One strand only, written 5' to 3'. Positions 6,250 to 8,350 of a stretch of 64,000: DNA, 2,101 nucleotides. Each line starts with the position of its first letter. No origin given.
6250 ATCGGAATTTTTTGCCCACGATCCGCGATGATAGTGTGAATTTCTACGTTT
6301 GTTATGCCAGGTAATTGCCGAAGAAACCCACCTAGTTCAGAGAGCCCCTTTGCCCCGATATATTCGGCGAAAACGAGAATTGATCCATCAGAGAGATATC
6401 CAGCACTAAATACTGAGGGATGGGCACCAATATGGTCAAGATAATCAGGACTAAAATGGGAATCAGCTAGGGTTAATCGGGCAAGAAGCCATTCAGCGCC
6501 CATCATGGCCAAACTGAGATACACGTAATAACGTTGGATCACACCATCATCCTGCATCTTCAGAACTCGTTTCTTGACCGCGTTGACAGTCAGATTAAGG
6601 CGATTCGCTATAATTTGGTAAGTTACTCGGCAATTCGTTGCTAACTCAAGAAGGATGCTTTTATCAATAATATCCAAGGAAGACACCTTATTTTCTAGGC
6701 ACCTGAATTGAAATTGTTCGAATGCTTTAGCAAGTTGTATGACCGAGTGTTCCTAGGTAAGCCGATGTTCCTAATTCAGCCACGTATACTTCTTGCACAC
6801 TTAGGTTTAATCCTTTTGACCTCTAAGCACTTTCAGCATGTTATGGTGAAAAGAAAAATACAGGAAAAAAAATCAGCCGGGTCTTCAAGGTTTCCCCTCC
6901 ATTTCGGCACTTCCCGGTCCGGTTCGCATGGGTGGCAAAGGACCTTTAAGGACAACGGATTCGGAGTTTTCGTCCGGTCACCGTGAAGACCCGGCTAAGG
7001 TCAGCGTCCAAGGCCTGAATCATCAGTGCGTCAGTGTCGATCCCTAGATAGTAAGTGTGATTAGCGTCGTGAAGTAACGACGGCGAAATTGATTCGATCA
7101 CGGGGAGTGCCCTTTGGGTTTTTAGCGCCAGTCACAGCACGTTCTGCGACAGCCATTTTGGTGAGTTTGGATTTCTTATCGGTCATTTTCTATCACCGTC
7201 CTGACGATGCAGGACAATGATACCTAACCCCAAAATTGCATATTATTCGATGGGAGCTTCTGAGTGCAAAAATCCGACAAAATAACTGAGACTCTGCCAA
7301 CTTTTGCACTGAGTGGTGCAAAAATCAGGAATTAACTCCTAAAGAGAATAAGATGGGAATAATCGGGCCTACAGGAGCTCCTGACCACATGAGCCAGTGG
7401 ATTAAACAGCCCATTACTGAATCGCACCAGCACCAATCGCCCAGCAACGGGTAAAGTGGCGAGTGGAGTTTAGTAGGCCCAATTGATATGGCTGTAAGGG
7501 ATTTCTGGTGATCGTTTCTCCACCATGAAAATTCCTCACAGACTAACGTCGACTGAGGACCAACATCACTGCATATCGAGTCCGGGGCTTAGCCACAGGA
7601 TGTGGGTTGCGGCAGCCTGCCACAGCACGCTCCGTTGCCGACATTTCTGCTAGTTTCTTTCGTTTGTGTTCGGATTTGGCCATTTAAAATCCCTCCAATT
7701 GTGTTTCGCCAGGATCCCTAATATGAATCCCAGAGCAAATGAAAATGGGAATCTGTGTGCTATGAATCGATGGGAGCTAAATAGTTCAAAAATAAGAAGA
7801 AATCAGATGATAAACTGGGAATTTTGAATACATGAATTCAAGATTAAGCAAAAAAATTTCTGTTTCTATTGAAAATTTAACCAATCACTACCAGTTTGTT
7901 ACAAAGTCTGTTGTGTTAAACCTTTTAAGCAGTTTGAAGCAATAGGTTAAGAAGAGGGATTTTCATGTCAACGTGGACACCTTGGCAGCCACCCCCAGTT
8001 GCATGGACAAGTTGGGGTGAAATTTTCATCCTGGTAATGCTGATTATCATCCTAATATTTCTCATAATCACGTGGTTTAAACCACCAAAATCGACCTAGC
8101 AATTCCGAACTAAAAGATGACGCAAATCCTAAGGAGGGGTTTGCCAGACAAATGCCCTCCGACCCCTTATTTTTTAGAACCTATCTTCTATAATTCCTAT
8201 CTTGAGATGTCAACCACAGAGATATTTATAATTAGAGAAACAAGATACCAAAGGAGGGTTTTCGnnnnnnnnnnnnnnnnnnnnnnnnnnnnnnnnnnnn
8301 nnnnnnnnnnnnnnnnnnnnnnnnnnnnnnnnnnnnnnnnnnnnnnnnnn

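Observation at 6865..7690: Duplicated cassette: small basic ORF, stem-enclosed structured element of about 117 nt, then oligo-T, present twice on the minus strand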

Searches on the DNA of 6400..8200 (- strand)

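Call 3: search_rna_families(source=window, start=6400, end=8200, threshold=evalue, max_evalue=10, show_alignments=3)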
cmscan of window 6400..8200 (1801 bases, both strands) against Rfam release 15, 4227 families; matches with E-value up to 10: 2.
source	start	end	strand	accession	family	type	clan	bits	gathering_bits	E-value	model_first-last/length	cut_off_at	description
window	7796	7869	-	RF00296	snoR16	Gene; snRNA; snoRNA; CD-box;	-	24.7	45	0.39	1-86/86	no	Small nucleolar RNA R16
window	7833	7947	+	RF01459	rliE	Gene; sRNA;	-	16.7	90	9.5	1-222/222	no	Listeria sRNA rliE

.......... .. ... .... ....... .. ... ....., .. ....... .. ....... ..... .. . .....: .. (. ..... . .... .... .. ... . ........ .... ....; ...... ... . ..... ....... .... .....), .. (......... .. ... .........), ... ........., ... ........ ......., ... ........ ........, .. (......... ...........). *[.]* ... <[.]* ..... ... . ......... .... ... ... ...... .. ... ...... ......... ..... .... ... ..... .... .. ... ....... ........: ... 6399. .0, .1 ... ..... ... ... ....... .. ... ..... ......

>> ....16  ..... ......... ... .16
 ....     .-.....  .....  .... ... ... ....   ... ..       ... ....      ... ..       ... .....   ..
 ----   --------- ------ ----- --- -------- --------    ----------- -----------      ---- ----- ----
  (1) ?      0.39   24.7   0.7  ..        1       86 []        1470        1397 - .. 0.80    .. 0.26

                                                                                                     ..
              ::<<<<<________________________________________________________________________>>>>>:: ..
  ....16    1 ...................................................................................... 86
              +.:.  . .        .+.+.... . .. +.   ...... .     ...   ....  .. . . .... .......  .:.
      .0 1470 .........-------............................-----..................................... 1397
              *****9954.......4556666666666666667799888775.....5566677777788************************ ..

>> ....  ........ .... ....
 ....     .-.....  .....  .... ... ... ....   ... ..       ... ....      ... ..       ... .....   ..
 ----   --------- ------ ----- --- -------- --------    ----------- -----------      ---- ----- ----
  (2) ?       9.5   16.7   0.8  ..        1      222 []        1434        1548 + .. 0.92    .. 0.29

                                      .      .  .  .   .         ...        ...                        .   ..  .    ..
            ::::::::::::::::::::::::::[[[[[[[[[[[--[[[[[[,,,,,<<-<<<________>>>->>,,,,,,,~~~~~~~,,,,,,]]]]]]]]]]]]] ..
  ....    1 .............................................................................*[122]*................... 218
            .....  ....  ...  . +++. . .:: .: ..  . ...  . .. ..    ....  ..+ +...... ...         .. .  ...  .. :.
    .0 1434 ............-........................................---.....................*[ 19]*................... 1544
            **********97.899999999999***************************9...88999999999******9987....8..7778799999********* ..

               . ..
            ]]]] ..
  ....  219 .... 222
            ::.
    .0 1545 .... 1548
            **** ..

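Call 64: search_rna_families(sources=[L005, L006, L007, L008, L009, L010, L011, L012, L013, L019, L020, L023, L027], threshold=evalue, max_evalue=5)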
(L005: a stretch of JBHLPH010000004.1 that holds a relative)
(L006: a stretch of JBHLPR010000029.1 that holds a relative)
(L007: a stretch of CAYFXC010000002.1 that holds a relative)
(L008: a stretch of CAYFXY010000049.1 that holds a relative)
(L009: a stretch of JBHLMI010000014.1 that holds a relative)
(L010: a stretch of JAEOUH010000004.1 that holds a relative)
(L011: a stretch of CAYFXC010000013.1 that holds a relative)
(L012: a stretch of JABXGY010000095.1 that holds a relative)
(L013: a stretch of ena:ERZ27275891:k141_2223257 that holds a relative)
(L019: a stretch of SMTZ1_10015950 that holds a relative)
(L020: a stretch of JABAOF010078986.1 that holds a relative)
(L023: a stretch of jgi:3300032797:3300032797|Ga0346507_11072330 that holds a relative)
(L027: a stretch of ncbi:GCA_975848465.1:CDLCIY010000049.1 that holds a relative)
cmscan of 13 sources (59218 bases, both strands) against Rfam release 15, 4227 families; matches with E-value up to 5: 0.
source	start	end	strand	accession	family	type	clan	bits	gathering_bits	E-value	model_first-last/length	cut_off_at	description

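Call 65: build_rna_model(alignment_id=A5)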
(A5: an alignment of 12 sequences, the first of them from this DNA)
Model R1 built from alignment A5 (12 sequences, 143 columns); structure: RNAalifold consensus.
model positions 136; base pairs 34; branch points 1; effective number of sequences 1.47; information 0.59 bits per position. Calibrated on 0.2 Mb of random sequence (short: E-values are rough).
structure used (alignment columns):
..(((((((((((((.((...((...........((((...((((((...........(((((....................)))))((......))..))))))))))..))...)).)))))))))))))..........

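Call 66: search_with_rna_model(model_id=R1, sources=[window, L002, L005, L006, L007, L008, L009, L010, L011, L012, L013, L015, L016, L017, L019, L020, L021, L023, L024, L025, L027], max_evalue=10)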
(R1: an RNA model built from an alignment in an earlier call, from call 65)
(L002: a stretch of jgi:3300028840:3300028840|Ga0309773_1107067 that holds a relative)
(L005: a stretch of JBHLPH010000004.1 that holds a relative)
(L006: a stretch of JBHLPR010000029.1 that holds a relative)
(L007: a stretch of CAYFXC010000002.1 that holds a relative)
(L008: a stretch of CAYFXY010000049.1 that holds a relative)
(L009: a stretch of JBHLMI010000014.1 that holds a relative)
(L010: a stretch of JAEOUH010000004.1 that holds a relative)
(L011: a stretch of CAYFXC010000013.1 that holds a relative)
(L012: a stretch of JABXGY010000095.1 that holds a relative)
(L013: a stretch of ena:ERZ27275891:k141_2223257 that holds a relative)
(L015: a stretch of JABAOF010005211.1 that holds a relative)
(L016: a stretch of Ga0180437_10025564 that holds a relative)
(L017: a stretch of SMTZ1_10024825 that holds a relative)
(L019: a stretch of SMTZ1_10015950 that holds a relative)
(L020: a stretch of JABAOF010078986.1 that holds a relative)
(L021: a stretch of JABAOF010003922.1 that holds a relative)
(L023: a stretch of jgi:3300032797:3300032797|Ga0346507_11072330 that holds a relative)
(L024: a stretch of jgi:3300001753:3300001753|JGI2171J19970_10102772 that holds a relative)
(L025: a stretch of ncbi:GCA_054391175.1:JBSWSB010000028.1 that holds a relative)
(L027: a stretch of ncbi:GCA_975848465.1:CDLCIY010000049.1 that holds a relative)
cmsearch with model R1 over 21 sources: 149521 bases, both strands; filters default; matches with E-value up to 10: 27.
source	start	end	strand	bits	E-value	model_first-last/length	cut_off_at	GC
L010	3196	3332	+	158.1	1.4e-38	1-136/136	no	0.47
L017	2695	2831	+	156.3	4e-38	1-136/136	no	0.48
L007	3201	3337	+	150.2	1.5e-36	1-136/136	no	0.53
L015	2701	2837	+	150.2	1.5e-36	1-136/136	no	0.53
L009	3190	3327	+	147.5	7.7e-36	1-136/136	no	0.47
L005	3181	3316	+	147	1.1e-35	1-136/136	no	0.54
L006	3178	3312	+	145.7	2.2e-35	1-136/136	no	0.5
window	6866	6998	-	143.2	9.9e-35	1-136/136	no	0.54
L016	2689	2826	+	143.1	1.1e-34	1-136/136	no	0.54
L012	3130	3264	+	124.7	6.2e-30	1-136/136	no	0.55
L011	1407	1544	+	123.6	1.2e-29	1-136/136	no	0.49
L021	2192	2329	+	123.6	1.2e-29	1-136/136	no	0.49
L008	3147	3278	+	115.9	1.2e-27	1-136/136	no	0.48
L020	2354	2484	+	96.4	1.2e-22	1-136/136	no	0.5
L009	3183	3320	-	23.9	0.00071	1-136/136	no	0.49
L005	3174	3309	-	20.9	0.0043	1-136/136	no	0.57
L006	3171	3305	-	20.6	0.0053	1-136/136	no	0.53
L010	3189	3325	-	19.4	0.011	1-136/136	no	0.5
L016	2682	2819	-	16.6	0.057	1-136/136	no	0.57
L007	3194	3330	-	16.1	0.078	1-136/136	no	0.56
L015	2694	2830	-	16.1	0.078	1-136/136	no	0.56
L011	1400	1537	-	14.8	0.16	1-136/136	no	0.49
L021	2185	2322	-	14.8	0.16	1-136/136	no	0.49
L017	2688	2824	-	14.4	0.21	1-136/136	no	0.51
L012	3130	3257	-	10.2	2.5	1-136/136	no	0.57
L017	1778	1842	+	10.1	2.7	1-136/136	no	0.35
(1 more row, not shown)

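Call 74: search_with_rna_model(model_id=R1, sources=[L029, L030, L031, L032, L020], max_evalue=1, show_alignments=2)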
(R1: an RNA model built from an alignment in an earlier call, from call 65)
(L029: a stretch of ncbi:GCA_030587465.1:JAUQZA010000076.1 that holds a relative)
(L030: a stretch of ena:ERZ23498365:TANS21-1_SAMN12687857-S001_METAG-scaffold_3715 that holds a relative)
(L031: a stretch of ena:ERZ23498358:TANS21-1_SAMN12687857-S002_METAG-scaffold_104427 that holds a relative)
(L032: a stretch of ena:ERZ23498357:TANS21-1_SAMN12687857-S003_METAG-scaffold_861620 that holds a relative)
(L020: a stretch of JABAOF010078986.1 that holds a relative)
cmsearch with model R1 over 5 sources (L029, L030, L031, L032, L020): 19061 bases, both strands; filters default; matches with E-value up to 1: 1.
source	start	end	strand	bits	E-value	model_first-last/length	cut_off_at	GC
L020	2354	2484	+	96.4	1.6e-23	1-136/136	no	0.5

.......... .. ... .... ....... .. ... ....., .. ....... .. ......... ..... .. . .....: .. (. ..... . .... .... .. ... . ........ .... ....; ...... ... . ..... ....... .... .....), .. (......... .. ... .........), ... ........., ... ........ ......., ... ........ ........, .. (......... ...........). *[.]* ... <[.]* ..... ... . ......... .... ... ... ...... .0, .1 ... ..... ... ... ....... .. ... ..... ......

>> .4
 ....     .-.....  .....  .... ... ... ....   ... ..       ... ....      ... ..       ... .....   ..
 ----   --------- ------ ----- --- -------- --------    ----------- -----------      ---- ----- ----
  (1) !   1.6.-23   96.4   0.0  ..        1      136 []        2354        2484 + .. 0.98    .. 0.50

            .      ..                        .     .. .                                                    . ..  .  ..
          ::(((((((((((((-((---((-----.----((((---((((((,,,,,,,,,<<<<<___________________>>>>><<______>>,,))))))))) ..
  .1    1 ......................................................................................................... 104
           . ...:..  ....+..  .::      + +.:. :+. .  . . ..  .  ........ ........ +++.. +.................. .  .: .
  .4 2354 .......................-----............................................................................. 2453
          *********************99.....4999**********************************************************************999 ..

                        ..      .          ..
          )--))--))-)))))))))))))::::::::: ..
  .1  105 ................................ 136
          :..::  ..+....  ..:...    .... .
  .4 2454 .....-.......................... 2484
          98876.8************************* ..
